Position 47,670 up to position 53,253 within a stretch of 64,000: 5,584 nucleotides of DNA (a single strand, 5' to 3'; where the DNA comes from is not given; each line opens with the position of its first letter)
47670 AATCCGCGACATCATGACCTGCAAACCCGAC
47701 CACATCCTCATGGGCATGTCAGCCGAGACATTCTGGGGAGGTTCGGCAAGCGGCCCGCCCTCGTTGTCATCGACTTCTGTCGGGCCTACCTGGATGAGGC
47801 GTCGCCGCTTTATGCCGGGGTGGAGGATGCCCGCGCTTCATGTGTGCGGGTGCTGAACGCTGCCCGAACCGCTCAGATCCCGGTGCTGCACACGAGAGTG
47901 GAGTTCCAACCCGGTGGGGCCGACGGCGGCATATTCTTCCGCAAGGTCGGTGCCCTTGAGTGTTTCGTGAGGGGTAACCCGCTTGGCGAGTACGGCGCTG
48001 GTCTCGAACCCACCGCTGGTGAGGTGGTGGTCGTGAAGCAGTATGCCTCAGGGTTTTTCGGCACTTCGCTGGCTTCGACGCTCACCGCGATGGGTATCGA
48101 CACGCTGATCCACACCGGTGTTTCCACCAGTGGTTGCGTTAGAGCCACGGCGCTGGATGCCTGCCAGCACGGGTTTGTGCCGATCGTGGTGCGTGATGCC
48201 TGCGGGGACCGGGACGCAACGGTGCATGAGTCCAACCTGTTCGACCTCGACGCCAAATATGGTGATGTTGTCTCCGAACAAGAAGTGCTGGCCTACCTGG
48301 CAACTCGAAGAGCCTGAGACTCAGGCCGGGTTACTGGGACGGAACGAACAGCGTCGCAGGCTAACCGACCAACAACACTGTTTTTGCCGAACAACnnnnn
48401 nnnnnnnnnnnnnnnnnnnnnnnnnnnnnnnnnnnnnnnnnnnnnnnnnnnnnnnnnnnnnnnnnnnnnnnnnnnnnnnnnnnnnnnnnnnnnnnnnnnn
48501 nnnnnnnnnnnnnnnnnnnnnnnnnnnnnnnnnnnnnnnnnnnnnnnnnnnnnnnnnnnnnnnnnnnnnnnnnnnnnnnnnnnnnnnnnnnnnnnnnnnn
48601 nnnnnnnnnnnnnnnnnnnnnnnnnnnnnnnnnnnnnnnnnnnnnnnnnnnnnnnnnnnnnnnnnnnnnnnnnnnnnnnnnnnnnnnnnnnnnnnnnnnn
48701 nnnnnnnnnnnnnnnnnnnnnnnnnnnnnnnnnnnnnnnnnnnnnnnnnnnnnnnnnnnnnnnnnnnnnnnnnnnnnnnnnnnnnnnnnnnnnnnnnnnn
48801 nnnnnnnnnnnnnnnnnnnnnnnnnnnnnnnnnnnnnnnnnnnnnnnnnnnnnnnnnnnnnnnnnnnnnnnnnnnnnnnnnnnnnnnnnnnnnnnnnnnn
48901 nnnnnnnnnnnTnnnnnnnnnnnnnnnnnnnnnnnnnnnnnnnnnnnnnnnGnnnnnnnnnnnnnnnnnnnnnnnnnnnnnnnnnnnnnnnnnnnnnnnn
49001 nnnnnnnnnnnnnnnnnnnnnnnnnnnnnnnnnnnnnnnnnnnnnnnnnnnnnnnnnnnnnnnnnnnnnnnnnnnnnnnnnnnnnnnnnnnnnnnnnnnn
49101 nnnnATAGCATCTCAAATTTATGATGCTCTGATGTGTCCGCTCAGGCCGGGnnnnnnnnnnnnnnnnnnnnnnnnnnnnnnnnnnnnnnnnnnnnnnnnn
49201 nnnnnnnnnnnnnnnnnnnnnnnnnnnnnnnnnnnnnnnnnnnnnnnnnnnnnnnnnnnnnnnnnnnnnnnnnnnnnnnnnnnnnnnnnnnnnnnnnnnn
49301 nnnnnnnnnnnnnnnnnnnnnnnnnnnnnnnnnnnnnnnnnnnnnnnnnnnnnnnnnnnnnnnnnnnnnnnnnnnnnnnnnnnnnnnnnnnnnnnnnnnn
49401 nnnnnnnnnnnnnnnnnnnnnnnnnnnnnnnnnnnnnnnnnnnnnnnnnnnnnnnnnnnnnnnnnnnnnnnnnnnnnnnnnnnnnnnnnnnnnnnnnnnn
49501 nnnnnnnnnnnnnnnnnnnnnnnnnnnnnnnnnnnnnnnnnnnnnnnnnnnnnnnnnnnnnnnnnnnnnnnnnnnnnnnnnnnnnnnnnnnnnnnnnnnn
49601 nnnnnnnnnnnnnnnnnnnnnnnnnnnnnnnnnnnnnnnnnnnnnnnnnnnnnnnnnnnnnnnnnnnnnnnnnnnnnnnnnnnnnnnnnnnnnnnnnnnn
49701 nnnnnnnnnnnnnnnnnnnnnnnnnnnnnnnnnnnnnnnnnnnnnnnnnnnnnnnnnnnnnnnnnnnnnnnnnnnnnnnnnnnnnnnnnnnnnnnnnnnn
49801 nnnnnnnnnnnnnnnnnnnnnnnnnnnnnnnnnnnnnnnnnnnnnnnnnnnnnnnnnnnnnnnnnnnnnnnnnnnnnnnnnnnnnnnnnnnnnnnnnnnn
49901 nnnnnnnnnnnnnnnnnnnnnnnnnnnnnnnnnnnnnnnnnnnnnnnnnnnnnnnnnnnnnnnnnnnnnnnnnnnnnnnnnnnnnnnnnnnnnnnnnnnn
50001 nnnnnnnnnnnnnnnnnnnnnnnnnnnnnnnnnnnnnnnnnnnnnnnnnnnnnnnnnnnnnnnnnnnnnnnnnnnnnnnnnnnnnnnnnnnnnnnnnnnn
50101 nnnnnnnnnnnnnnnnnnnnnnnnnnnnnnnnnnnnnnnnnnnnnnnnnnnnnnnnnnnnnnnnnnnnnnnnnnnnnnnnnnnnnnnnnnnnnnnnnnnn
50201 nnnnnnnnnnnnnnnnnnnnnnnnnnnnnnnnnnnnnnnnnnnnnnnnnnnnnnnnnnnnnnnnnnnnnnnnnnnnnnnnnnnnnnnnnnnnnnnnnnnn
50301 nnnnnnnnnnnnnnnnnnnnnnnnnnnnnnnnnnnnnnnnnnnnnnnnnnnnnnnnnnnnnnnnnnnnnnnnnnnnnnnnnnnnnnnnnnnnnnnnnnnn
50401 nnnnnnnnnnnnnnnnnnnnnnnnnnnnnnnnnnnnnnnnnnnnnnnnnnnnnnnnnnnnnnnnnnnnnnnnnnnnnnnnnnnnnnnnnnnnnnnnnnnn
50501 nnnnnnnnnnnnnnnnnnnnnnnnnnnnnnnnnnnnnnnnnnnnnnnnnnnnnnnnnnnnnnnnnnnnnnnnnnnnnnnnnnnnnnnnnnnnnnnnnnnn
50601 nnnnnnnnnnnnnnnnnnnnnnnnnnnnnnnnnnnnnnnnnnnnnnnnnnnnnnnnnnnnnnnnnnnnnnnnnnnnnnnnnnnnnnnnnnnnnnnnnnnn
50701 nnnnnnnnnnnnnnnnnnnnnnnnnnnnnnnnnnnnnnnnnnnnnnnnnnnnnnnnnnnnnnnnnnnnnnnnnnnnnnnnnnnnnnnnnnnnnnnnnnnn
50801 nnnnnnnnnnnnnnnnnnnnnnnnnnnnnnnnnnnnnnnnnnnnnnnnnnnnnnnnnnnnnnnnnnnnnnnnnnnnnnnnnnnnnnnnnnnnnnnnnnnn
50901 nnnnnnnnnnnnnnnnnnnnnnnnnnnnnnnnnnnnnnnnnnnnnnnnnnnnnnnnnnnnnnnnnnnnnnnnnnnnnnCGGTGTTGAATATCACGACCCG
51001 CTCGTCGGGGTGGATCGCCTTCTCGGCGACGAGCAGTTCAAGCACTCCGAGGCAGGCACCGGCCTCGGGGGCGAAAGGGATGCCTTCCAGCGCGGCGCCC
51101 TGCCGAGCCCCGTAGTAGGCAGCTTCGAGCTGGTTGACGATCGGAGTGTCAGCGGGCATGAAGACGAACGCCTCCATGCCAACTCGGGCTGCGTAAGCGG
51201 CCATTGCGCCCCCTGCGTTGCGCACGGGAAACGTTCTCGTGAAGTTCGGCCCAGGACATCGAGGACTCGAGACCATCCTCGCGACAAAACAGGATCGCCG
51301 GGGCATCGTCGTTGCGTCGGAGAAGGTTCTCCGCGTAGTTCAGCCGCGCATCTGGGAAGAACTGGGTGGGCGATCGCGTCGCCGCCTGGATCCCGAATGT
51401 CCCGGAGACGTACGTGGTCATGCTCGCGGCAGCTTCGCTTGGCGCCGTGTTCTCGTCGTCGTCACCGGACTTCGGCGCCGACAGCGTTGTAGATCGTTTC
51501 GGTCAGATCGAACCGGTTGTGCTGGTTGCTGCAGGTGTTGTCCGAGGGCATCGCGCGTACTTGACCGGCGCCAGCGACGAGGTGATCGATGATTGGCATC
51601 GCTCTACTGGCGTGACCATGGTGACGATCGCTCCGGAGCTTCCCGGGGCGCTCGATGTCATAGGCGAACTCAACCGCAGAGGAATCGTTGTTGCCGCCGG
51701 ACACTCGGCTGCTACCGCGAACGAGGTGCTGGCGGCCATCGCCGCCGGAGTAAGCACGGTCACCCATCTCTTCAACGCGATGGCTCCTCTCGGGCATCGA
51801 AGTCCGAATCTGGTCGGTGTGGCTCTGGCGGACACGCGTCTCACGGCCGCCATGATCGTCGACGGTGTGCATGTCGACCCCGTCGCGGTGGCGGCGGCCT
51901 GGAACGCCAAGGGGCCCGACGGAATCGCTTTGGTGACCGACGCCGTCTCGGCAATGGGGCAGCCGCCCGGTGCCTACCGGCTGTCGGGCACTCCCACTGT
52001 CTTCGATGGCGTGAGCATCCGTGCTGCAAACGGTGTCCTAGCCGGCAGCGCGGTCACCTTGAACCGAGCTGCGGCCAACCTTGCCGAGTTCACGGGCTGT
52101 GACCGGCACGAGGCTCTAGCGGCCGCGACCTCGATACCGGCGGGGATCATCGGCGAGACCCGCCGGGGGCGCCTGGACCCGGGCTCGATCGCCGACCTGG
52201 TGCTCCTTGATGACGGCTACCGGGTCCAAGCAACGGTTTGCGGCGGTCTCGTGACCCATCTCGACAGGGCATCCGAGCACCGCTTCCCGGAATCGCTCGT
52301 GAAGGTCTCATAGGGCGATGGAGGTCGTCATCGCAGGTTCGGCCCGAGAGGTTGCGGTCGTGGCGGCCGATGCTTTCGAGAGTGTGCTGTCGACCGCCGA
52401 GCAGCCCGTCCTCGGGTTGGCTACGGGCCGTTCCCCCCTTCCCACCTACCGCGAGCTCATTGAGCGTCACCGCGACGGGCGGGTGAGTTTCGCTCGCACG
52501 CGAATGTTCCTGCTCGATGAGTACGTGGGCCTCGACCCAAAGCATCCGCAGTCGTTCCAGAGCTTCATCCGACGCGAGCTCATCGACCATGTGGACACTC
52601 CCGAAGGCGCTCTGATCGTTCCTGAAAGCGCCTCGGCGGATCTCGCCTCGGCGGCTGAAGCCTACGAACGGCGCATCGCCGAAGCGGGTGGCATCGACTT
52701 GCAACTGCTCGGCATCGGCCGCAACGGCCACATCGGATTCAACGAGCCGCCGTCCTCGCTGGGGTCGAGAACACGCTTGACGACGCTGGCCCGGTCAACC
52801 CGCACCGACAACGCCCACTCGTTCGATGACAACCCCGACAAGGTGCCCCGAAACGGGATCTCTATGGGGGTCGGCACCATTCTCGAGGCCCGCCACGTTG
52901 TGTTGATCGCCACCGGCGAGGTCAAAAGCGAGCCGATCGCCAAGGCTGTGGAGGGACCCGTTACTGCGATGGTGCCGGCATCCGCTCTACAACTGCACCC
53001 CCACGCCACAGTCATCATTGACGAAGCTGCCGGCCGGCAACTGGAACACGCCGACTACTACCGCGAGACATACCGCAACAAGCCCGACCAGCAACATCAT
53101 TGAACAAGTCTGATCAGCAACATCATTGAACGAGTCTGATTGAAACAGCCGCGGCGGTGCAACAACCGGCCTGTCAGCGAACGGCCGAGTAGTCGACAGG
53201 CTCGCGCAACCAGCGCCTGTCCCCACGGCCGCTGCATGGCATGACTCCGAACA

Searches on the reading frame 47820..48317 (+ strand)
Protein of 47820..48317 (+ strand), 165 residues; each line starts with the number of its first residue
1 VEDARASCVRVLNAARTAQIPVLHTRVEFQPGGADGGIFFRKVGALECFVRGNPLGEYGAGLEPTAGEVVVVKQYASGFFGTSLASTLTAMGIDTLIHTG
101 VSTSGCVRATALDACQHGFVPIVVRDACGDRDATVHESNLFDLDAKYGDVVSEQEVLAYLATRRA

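Call 48: search_protein_families(library=pfam, proteins=[window:47820-48317:+], max_evalue=0.001)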
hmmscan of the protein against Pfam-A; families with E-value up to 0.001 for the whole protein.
window:47820-48317:+ (165 aa): 1 family
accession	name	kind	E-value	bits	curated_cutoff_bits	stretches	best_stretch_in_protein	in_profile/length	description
PF00857.26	Isochorismatase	-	2.3e-31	109.6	27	1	3-154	25-174/175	Isochorismatase domain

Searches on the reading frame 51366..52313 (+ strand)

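Call 48: search_protein_families(library=pfam, proteins=[window:51366-52313:+], max_evalue=0.001)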
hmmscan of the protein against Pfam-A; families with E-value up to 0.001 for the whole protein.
window:51366-52313:+ (315 aa): 3 families
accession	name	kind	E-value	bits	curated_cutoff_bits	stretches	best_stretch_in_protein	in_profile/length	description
PF01979.26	Amidohydro_1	-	3.4e-10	40.1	25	1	81-294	117-342/345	Amidohydrolase family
PF07969.17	Amidohydro_3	-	3.1e-08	34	29.7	1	244-288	406-452/472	Amidohydrolase family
PF00501.34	AMP-binding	-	2.2e-07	30.5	29.9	1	2-62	46-100/384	AMP-binding enzyme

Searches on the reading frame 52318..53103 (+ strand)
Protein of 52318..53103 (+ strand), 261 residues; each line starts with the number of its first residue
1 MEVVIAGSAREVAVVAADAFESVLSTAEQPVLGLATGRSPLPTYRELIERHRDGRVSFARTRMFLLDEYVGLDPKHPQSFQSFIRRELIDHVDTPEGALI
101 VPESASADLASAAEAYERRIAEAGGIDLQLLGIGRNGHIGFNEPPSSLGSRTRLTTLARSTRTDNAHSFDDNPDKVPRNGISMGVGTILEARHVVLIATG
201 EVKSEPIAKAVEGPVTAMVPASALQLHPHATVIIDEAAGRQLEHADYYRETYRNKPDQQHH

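Call 48: search_protein_families(library=pfam, proteins=[window:52318-53103:+], max_evalue=0.001)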
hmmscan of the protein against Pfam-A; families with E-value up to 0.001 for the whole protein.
window:52318-53103:+ (261 aa): 1 family
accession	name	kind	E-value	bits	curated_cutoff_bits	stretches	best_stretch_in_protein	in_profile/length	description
PF01182.26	Glucosamine_iso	-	1e-24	88.1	27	1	9-226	7-218/225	Glucosamine-6-phosphate isomerases/6-phosphogluconolactonase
